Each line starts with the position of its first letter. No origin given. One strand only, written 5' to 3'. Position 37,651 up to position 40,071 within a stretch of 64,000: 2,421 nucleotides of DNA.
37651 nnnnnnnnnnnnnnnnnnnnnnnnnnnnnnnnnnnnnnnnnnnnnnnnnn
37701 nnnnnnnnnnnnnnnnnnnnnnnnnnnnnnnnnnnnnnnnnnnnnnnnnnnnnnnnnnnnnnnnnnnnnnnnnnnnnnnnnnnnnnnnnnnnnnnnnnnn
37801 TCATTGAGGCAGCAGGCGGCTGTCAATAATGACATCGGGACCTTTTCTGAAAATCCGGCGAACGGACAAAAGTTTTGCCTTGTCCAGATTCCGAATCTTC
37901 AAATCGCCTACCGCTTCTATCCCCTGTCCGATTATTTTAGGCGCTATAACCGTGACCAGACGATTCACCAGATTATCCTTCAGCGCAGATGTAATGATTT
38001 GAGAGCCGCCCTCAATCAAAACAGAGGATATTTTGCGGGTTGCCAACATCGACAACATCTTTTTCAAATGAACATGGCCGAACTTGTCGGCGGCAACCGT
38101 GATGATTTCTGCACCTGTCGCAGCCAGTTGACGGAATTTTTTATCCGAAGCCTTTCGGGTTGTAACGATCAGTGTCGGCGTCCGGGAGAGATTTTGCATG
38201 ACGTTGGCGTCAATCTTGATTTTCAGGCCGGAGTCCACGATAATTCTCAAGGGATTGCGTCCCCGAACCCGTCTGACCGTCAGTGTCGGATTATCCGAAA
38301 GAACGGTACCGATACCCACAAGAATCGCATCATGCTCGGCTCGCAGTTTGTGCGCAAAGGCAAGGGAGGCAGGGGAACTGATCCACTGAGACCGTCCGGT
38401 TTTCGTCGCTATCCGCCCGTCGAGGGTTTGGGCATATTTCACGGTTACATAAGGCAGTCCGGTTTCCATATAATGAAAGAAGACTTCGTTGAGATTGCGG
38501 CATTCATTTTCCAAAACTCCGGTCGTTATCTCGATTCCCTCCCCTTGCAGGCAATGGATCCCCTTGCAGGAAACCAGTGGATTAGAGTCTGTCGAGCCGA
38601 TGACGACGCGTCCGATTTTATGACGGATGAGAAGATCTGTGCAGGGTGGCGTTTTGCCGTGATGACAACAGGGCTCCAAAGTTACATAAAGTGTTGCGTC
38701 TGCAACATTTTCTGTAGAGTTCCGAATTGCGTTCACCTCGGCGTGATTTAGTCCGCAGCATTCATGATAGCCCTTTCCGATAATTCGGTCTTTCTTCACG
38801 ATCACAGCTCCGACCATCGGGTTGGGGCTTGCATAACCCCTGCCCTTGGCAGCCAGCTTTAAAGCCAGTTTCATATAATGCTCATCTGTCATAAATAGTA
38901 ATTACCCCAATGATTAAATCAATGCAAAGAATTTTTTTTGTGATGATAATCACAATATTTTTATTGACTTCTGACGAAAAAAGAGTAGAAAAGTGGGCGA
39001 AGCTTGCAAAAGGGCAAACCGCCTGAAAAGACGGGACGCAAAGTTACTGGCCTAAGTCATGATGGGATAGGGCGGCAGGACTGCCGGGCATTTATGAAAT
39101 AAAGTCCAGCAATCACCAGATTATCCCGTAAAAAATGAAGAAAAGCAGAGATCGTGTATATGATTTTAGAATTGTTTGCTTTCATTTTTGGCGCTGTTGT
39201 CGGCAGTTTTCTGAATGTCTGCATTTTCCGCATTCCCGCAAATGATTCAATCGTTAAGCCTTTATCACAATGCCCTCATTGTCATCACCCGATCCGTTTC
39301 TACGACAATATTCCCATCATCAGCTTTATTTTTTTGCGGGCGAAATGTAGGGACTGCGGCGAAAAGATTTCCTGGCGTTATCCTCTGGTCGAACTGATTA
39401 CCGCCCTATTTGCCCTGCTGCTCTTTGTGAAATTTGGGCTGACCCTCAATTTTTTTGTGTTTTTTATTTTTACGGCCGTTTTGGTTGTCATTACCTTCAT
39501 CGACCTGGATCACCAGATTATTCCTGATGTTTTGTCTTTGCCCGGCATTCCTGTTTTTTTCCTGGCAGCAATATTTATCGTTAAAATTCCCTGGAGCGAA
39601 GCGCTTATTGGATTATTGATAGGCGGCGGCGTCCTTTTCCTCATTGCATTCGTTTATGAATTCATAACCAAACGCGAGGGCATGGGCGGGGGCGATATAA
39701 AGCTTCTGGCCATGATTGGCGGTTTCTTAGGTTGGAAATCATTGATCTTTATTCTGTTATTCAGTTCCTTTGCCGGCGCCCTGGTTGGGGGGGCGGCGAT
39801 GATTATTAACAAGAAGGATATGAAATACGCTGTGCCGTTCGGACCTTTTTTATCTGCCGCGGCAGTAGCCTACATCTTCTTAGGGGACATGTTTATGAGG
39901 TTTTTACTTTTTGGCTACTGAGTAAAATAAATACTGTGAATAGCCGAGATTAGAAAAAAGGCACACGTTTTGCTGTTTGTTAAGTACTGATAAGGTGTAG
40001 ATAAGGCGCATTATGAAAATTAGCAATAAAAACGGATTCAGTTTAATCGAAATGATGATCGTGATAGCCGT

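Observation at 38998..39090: GEMM-I (c-di-GMP-I) riboswitch-like leader in front of a pilD / minor-pilin / PilY1 cluster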

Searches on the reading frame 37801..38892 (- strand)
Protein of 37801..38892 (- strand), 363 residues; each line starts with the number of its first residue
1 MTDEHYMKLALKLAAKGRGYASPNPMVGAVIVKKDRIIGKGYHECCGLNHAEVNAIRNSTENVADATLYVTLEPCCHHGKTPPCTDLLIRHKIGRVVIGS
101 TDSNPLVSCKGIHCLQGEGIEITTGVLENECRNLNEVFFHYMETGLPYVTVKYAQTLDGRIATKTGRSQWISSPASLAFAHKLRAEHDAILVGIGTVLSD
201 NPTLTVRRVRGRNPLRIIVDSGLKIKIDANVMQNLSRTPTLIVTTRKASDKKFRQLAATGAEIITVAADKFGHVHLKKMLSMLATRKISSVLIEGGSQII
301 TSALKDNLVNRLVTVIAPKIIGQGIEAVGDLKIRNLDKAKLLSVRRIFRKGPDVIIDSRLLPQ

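Call 4: search_protein_families(library=pfam, proteins=[window:37801-38892:-])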
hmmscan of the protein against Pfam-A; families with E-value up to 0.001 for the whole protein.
window:37801-38892:- (363 aa): 4 families
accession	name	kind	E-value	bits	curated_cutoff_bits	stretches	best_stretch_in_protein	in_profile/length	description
PF01872.23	RibD_C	-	5.8e-52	176.8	24.1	1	147-346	1-190/197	RibD C-terminal domain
PF00383.29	dCMP_cyt_deam_1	-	2.3e-21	76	25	1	2-99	3-101/102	Cytidine and deoxycytidylate deaminase zinc-binding region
PF14437.12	MafB19-deam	-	3.4e-12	46.9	27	1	3-140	3-139/142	MafB19-like deaminase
PF18785.7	Inv-AAD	-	0.00045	20.5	26.5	0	29-124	2-116/129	Invertebrate-AID/APOBEC-deaminase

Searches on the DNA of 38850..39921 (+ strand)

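Call 7: search_rna_families(source=window, start=38850, end=39250, threshold=evalue, max_evalue=10)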
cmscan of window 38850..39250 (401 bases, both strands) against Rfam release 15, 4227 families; matches with E-value up to 10: 12.
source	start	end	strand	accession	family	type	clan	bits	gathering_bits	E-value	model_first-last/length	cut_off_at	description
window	39003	39088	+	RF01051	c-di-GMP-I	Cis-reg; riboswitch;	CL00126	70.6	35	4.9e-14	1-87/87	no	c-di-GMP-I riboswitch aptamer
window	38972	39060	+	RF01630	ceN40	Gene; snRNA; snoRNA; CD-box;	-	20.3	35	0.015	1-123/123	no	Nematode snoRNA ceN40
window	38934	38981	+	RF00333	snoZ157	Gene; snRNA; snoRNA; CD-box;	CL00063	19.1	55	0.36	1-100/100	no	Small nucleolar RNA Z157/R69/R10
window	38932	38982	+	RF00134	snoZ196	Gene; snRNA; snoRNA; CD-box;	CL00054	18.3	55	5.3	1-84/84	no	Small nucleolar RNA Z196/R39/R59 family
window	38908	38928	-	RF02750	ES003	Gene; sRNA;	-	17.4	37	0.52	29-53/53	no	ES003 sRNA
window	38920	38986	-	RF02059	STnc50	Gene; sRNA;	-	17.2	55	3.1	1-84/84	no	Salmonella enterica sRNA STnc40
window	38905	38978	+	RF02407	snoR122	Gene; snRNA; snoRNA; CD-box;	-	16.6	36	3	1-74/74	no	Small nucleolar RNA snoR122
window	38928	38955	+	RF00202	snoR66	Gene; snRNA; snoRNA; CD-box;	-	15.7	43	1.8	31-59/76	no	Small nucleolar RNA R66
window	38868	39024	-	RF02060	STnc410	Gene; sRNA;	-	14.4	50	0.95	1-158/158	no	Enterobacterial sRNA STnc410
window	39074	39169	-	RF02120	FTX_2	Gene; lncRNA;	-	14.4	48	2.6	1-97/97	no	FTX transcript, XIST regulator conserved region 2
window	38974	38991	+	RF02914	DUF805b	Cis-reg;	CL00115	10.6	35.6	4.3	1-35/35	no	DUF805b RNA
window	38914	39154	+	RF02267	Vax2os1_2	Gene; lncRNA;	-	7.1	55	0.52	262-466/466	no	Vax2os1 conserved region 2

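Call 20: build_rna_model(alignment_id=A2, structure=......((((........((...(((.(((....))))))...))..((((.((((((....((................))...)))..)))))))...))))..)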
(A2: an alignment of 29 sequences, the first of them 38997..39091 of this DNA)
Model R1 built from alignment A2 (29 sequences, 106 columns); structure: as given.
model positions 100; base pairs 24; branch points 1; effective number of sequences 1.22; information 0.589 bits per position. Calibrated on 0.2 Mb of random sequence (short: E-values are rough).
structure used (alignment columns):
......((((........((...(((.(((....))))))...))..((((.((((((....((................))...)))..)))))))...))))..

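Call 21: search_with_rna_model(model_id=R1, sources=[window, L001, L002, L003, L004, L005, L006, L007, L008, L009, L010, L011, L012, L013, L014, L015, L016, L017, L018, L019, L020, L021, L022, L023, L024, L025, L026, L027, L028, L029, L030, L031, L032, L033, L034, L035, L036, L037, L038, L039, L040, L041, L042, L043, L044, L045, L046, L047, L048, L049, L050, L051, L052, L053, L054, L055, L056, L057, L058, L059, L060, L061, L062, L063, L064, L065, L066, L067, L068, L069, L070, L071, L072, L073, L074, L075, L076, L077, L078, L079, L080], max_evalue=1, make_alignment=true)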
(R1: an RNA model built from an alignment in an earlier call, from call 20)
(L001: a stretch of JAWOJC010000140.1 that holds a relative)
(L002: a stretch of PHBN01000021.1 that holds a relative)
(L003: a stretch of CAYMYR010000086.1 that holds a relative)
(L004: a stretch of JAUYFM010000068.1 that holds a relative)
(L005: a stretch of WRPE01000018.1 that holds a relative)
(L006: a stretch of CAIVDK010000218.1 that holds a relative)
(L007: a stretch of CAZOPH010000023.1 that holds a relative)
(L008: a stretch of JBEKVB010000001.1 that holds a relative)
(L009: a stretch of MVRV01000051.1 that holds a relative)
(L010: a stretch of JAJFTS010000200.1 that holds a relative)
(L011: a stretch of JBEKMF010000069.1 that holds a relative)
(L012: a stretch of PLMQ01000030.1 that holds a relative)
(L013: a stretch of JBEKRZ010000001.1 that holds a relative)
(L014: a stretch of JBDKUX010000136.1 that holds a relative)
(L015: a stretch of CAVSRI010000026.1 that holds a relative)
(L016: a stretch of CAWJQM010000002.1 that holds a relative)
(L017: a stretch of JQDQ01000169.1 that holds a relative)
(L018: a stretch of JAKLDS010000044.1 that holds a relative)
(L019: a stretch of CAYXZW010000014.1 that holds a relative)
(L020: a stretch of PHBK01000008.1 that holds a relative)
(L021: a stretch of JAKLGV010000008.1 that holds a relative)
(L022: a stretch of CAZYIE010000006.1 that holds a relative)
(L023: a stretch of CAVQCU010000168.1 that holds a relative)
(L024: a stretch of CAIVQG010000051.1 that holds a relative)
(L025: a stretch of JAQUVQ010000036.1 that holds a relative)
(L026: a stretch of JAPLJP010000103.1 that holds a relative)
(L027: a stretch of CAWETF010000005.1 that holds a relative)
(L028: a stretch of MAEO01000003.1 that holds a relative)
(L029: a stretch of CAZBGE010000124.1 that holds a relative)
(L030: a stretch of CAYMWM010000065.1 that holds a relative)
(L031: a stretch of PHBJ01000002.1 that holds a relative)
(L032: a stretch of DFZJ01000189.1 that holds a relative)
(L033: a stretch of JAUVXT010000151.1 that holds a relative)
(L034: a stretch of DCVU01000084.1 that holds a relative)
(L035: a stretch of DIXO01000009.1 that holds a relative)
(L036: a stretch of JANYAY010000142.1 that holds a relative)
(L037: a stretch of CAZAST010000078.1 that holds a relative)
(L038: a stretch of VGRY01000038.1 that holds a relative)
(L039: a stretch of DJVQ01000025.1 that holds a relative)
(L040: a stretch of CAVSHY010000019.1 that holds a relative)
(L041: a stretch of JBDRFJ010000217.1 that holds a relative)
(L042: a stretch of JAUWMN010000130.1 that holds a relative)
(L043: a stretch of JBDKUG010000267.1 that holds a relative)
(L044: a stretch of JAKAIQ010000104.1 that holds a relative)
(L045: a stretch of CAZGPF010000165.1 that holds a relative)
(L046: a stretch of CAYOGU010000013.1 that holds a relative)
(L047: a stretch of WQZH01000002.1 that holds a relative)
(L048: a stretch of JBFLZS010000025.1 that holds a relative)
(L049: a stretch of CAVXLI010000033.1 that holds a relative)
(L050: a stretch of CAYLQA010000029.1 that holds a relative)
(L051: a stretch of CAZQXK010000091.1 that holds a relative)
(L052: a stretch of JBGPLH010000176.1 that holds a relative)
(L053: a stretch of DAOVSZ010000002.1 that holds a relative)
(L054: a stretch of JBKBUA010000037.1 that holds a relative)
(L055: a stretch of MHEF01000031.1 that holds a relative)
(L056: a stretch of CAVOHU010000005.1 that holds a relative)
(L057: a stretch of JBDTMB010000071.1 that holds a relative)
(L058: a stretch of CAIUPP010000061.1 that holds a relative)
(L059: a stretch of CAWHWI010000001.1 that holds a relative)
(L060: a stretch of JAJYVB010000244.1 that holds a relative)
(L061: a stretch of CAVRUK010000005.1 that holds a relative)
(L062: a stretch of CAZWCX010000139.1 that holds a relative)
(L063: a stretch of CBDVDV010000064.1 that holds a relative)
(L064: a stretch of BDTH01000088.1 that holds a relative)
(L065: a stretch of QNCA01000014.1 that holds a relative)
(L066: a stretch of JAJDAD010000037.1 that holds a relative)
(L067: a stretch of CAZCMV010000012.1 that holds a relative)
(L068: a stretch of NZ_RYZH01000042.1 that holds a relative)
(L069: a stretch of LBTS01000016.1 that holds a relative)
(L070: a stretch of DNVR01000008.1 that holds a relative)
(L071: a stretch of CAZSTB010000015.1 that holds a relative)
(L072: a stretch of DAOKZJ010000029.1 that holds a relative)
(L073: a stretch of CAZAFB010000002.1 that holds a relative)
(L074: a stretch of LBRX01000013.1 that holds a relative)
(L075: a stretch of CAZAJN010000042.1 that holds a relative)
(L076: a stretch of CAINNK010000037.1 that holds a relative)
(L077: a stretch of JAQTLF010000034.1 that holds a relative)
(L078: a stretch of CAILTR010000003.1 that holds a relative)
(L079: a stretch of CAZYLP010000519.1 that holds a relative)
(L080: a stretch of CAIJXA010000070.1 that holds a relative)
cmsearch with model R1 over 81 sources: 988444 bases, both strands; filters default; matches with E-value up to 1: 35.
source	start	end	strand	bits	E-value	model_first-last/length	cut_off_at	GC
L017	6820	6919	+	115.4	1.4e-30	1-100/100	no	0.48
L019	6775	6874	+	110.3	4.3e-29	1-100/100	no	0.48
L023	6833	6930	+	110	5.5e-29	1-100/100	no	0.49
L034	6820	6919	+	109.4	8.3e-29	1-100/100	no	0.49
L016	6794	6895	+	108.8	1.2e-28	1-100/100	no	0.51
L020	6794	6895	+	108.8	1.2e-28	1-100/100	no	0.51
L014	171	270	+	108.6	1.4e-28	1-100/100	no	0.5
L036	6821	6922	+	108.5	1.5e-28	1-100/100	no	0.53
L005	6837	6932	+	107.5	2.9e-28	1-100/100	no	0.55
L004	6833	6928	+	106.7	5e-28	1-100/100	no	0.56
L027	6826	6926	+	106.6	5.4e-28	1-100/100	no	0.51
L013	6831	6928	+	105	1.7e-27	1-100/100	no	0.54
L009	6818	6920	+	104.5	2.2e-27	1-100/100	no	0.5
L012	6829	6929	+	104.3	2.5e-27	1-100/100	no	0.51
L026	5598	5695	+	103.4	4.7e-27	1-100/100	no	0.47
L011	452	554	+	102.4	9.3e-27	1-100/100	no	0.47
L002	3798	3893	+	102.3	1e-26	1-100/100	no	0.54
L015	6822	6924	+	102.2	1.1e-26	1-100/100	no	0.47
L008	6821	6924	+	102.1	1.2e-26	1-100/100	no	0.45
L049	6821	6924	+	102.1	1.2e-26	1-100/100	no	0.43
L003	6841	6934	+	100.9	2.6e-26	1-100/100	no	0.55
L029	243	338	+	100.6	3.2e-26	1-100/100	no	0.52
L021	6812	6913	+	100.2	4.3e-26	1-100/100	no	0.51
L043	1462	1557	+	99.8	5.7e-26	1-100/100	no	0.55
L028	6823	6921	+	98.1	1.8e-25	1-100/100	no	0.53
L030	6824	6921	+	98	1.9e-25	1-100/100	no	0.51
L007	6836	6930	+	97.5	2.6e-25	1-100/100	no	0.51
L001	1124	1220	+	96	7.1e-25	1-100/100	no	0.56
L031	6823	6922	+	96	7.6e-25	1-100/100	no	0.47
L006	23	117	+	82.7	5.9e-21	1-100/100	no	0.53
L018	6803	6903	+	79.4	5.9e-20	1-100/100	no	0.53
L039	6474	6558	+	44.7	9.6e-10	1-100/100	no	0.58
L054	12853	12936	+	19.3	0.031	1-100/100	no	0.46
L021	14430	14534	+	17.3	0.12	1-100/100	no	0.5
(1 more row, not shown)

Alignment A3: 35 matches aligned to the model, 150 columns, each read 5' to 3' on its own strand. Consensus structure (alignment columns), stored with it:
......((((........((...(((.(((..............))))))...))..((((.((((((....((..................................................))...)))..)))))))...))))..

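Call 53: search_rna_families(sources=[L039, L016, L008, L004, L013, L021, L054], threshold=gathering)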
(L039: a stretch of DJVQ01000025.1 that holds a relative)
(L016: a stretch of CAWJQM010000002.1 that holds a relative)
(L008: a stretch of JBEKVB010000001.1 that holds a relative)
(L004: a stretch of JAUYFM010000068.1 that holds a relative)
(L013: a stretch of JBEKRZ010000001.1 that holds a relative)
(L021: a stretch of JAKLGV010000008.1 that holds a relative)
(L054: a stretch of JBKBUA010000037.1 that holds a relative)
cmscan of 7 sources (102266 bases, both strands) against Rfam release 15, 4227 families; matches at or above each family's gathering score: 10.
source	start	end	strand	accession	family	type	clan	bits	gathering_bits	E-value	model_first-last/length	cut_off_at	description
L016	6800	6892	+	RF01051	c-di-GMP-I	Cis-reg; riboswitch;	CL00126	78.2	35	1.8e-13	1-87/87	no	c-di-GMP-I riboswitch aptamer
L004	6839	6925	+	RF01051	c-di-GMP-I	Cis-reg; riboswitch;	CL00126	76.6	35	4.4e-13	1-87/87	no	c-di-GMP-I riboswitch aptamer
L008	6827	6921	+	RF01051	c-di-GMP-I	Cis-reg; riboswitch;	CL00126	73.9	35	2e-12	1-87/87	no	c-di-GMP-I riboswitch aptamer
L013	6837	6925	+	RF01051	c-di-GMP-I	Cis-reg; riboswitch;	CL00126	73.1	35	3.2e-12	1-87/87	no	c-di-GMP-I riboswitch aptamer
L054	2294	2366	+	RF00005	tRNA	Gene; tRNA;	CL00001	72.7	29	8.8e-14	1-71/71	no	tRNA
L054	9361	9434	+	RF00005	tRNA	Gene; tRNA;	CL00001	71.2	29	2.3e-13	1-71/71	no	tRNA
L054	9178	9250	+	RF00005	tRNA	Gene; tRNA;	CL00001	70.5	29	3.6e-13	1-71/71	no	tRNA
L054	2162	2235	+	RF00005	tRNA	Gene; tRNA;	CL00001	70.2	29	4.4e-13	1-71/71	no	tRNA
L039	6479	6556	+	RF03167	c-di-GMP-I-GGC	Cis-reg; riboswitch;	CL00126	68.7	59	5.9e-14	1-80/80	no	c-di-GMP-I-GGC riboswitch aptamer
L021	6818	6910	+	RF01051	c-di-GMP-I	Cis-reg; riboswitch;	CL00126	63.7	35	6.3e-10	1-87/87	no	c-di-GMP-I riboswitch aptamer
